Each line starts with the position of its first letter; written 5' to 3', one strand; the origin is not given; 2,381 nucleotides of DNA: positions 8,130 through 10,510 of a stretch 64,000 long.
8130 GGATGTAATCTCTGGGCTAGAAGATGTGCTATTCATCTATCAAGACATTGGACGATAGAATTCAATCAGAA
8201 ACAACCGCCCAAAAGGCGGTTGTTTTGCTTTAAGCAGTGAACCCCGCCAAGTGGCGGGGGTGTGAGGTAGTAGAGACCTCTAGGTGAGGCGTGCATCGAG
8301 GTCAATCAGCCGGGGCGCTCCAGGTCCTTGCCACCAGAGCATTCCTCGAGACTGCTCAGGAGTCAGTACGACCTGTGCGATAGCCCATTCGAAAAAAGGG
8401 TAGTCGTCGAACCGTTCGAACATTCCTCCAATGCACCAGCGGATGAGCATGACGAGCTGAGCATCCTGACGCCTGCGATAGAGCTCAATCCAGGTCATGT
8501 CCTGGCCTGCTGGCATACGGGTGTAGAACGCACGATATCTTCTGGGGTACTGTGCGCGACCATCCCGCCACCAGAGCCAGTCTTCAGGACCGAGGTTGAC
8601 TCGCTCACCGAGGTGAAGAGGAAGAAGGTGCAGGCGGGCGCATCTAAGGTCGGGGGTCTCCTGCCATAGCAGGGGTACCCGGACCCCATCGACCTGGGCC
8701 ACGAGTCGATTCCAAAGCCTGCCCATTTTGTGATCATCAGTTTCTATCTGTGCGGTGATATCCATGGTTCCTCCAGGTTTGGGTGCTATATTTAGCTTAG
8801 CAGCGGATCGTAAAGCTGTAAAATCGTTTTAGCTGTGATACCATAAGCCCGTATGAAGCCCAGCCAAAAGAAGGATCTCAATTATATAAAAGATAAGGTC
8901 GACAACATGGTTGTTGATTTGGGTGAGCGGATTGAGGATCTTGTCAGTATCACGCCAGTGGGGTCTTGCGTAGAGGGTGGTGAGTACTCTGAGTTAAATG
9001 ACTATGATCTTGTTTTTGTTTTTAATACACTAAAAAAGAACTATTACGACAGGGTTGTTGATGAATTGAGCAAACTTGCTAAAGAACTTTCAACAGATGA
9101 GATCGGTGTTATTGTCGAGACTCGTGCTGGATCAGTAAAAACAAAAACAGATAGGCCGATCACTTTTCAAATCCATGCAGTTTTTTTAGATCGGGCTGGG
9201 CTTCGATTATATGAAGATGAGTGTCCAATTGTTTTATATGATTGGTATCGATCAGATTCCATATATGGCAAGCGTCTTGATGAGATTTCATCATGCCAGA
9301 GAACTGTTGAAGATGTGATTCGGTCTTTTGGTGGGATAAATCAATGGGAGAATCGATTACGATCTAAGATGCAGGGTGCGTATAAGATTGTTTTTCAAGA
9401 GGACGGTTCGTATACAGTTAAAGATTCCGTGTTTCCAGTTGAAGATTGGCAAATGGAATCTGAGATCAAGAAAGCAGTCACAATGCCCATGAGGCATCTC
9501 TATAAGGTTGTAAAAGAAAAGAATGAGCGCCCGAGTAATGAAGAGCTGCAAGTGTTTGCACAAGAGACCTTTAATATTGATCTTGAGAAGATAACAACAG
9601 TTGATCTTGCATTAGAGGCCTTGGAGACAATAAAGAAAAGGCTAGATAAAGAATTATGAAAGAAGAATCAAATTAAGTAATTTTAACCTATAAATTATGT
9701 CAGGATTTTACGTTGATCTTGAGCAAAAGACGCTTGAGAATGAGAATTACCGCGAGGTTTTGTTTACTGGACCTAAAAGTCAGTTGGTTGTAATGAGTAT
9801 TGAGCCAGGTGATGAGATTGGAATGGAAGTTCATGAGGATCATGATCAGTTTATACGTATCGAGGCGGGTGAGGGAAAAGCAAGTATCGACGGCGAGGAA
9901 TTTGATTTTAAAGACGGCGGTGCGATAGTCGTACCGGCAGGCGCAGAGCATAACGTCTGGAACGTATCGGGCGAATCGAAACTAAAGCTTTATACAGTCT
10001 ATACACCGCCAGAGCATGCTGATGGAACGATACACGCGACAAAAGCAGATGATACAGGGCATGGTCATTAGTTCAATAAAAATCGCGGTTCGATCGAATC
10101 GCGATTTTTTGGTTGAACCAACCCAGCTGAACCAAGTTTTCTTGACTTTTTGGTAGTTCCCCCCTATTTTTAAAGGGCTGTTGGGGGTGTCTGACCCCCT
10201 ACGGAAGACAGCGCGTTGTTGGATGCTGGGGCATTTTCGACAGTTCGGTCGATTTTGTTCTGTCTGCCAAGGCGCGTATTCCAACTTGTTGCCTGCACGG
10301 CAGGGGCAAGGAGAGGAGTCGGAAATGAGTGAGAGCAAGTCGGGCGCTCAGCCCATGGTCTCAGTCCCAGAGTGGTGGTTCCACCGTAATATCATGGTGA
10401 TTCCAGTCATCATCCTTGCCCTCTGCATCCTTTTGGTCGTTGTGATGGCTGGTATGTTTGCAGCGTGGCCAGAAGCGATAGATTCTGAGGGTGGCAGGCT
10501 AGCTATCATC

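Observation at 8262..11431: GC-rich ORFans scattered through an AT-rich genome, several adjacent to family-A repeats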

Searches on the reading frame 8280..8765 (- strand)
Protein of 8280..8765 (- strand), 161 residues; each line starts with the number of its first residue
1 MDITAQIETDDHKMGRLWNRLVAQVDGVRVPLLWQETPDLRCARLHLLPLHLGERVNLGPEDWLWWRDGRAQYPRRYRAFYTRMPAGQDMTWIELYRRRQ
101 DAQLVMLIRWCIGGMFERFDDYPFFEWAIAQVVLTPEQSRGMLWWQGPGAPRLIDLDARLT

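Call 8: search_protein_families(library=pfam, proteins=[window:8280-8765:-], max_evalue=0.1)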
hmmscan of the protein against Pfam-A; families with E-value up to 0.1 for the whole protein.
window:8280-8765:- (161 aa): 0 families

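Call 13: find_homologous_proteins(query=window:8280-8765:-, max_evalue=0.001)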
Query window:8280-8765:- (161 aa): 2 proteins with E <= 0.001 among 18 candidates.
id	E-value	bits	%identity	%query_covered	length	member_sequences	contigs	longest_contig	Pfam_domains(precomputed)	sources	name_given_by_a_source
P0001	8.6e-108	376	100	100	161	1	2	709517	-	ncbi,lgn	-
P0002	3.6e-45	172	54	97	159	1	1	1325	-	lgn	-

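Call 14: find_encoding_contigs(protein=P0001, flank=3000, max_places=6)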
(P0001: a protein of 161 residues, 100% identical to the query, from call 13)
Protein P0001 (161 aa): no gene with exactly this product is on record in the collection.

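Call 15: find_encoding_contigs(protein=P0002, flank=3000, max_places=6)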
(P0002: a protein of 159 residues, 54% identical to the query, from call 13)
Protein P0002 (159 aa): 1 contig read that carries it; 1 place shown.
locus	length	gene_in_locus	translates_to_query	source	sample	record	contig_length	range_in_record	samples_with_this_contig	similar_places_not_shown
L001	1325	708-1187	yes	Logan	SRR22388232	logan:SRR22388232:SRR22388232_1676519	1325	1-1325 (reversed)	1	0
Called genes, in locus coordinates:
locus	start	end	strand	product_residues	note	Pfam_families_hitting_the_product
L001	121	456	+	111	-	-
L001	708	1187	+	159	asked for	-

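Call 18: list_cluster_members(proteins=[window:8280-8765:-, window:10325-11380:+, window:23854-24495:-, window:28201-28491:-, window:30498-31352:+, window:31433-31981:+, window:32206-32640:+, window:48127-48867:-, window:9697-10071:+, window:45380-48028:+])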
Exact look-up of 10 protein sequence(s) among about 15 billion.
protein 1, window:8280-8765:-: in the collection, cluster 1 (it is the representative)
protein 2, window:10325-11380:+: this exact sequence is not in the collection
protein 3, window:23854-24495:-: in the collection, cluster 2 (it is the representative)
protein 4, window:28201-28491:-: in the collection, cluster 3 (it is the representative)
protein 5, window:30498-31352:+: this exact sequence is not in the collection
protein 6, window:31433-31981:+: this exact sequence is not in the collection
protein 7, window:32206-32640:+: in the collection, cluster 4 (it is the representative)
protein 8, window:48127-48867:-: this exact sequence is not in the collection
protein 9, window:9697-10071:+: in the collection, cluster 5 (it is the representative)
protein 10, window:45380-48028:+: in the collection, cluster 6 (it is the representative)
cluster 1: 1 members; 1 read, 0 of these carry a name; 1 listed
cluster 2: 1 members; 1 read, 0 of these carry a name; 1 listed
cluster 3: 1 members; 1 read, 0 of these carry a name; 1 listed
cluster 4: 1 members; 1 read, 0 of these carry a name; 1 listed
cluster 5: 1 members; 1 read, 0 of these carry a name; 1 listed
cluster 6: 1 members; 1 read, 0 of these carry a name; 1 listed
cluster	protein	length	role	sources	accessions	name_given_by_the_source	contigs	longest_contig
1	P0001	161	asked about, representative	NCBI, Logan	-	-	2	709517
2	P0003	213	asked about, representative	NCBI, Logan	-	-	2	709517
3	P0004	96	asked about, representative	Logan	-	-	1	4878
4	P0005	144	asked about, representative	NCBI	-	-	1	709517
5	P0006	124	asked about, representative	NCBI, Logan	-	-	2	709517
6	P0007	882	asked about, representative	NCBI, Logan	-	-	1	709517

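Call 23: find_encoding_contigs(protein=P0004, flank=5000)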
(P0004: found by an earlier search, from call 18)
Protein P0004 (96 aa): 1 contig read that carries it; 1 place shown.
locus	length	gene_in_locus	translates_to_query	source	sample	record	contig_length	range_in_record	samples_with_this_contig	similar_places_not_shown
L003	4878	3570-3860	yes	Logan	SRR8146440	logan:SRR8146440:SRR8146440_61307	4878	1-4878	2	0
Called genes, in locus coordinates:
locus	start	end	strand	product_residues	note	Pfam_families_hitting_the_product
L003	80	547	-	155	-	-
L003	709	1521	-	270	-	-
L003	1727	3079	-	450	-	PF22053:DUF6938 (weak)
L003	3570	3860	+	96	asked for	-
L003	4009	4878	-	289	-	?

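Call 39: search_protein_families(library=phrogs, proteins=[window:8280-8765:-], max_evalue=0.01)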
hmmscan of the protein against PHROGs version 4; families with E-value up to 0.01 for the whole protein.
window:8280-8765:- (161 aa): 0 families

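Call 40: search_protein_families(library=padloc, proteins=[window:8280-8765:-], max_evalue=0.01)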
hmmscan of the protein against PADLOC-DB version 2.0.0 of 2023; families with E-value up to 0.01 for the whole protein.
window:8280-8765:- (161 aa): 0 families

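Call 61: find_related_loci(query=window:8280-8765:-, collection=viral_contigs, flank=5000)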
Query window:8280-8765:- (161 aa) in viral_contigs; peptide patterns used: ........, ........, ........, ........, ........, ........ (x = any residue, [..] = any of these).
No stretch of DNA in the collection matches any of the patterns.

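Call 77: search_solved_structures(query=window:8280-8765:-, max_evalue=1)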
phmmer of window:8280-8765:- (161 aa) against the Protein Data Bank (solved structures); distinct sequences matched with E-value up to 1: 1.
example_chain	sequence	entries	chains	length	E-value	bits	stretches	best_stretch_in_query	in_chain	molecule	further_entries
1u3m_A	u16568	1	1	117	0.71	12.7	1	60-90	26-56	prion-like protein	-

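Call 89: predict_structure(alignment_id=A7)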
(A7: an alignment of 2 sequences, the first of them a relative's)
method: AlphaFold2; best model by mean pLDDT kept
length: 161 residues; sequences in the alignment: 2
mean_pLDDT: 50.8   pTM: 0.51
mean pLDDT of the five models: 50.8, 48.9, 41.5, 40.6, 38.7
residues with pLDDT >= 90: 0; 70-90: 41; 50-70: 36; < 50: 84
segments of 3 or more residues with pLDDT < 50: 1-3, 33-89, 141-161
pLDDT, mean of each block of 10 residues (from residue 1): 60 80 80 41 31 28 25 27 35 74 76 54 62 69 41 31 31
secondary structure, 60 per line:
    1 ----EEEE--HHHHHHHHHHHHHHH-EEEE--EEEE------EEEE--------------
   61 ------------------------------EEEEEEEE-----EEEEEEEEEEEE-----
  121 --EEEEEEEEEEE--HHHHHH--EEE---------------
elements in order: E5-8 H11-25 E27-30 E33-36 E43-46 E91-98 E104-115 E123-133 H136-141 E144-146

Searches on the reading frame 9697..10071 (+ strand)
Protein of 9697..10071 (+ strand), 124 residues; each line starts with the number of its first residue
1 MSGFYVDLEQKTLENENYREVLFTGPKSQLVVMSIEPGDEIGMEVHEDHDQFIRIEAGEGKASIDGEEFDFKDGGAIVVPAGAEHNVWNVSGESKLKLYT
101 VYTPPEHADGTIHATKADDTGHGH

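Call 9: search_protein_families(library=pfam, proteins=[window:9697-10071:+], max_evalue=0.001)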
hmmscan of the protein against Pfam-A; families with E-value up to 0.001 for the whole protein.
window:9697-10071:+ (124 aa): 3 families
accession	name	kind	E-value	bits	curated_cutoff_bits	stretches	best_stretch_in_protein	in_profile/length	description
PF07883.17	Cupin_2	-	2.1e-15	56.6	27.2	1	32-102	2-70/70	Cupin domain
PF02311.25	AraC_binding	-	1.4e-06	28.5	21.1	1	38-119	13-92/135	AraC-like ligand binding domain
PF05899.18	Cupin_3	-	0.00078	19.5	23.5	0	43-91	19-67/74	EutQ-like cupin domain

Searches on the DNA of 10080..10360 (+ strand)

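Call 29: search_rna_families(source=window, start=10080, end=10360, threshold=evalue, max_evalue=10)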
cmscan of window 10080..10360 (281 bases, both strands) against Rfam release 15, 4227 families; matches with E-value up to 10: 1.
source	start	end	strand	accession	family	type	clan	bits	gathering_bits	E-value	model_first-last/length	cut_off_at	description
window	10157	10201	-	RF01073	GP_knot1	Cis-reg;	-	18.6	67.7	0.17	1-62/62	no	Gag/pol translational readthrough site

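Call 118: build_rna_model(alignment_id=A9)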
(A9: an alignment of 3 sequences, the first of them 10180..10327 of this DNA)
Model R1 built from alignment A9 (3 sequences, 152 columns); structure: RNAalifold consensus.
model positions 146; base pairs 49; branch points 2; effective number of sequences 0.92; information 0.589 bits per position. Calibrated on 0.2 Mb of random sequence (short: E-values are rough).
structure used (alignment columns):
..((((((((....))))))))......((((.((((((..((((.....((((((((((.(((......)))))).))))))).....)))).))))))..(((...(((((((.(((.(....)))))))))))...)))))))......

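Call 119: search_with_rna_model(model_id=R1, sources=[window, L001, L002, L003, L019, L124, L127, L129, L130, L132, L135, L137, L140], max_evalue=1)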
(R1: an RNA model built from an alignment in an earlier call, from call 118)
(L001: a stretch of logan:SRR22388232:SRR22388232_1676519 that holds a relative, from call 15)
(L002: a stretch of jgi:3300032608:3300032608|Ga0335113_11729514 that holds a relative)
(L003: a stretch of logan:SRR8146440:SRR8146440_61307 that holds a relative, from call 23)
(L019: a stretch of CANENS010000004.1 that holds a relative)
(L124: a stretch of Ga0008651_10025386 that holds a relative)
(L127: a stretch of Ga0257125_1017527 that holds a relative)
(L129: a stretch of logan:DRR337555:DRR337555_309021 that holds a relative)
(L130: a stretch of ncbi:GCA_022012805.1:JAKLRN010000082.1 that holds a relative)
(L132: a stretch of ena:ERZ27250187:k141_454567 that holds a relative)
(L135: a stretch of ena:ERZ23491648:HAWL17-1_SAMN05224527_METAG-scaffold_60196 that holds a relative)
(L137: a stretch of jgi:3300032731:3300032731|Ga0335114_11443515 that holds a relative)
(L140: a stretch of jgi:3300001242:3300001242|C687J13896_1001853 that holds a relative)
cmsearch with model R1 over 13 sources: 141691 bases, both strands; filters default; matches with E-value up to 1: 4.
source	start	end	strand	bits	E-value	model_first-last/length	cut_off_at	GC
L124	31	175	+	163.7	9.1e-36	1-146/146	no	0.59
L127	1314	1458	-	163.7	9.1e-36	1-146/146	no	0.59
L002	126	273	+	151.1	7.6e-33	1-146/146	no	0.6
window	10180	10327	+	132.9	1.2e-28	1-146/146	no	0.57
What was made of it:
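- Tried and rejected: The covariance model of the leader found no further copies in the 142 kb of sequence held (call 119).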
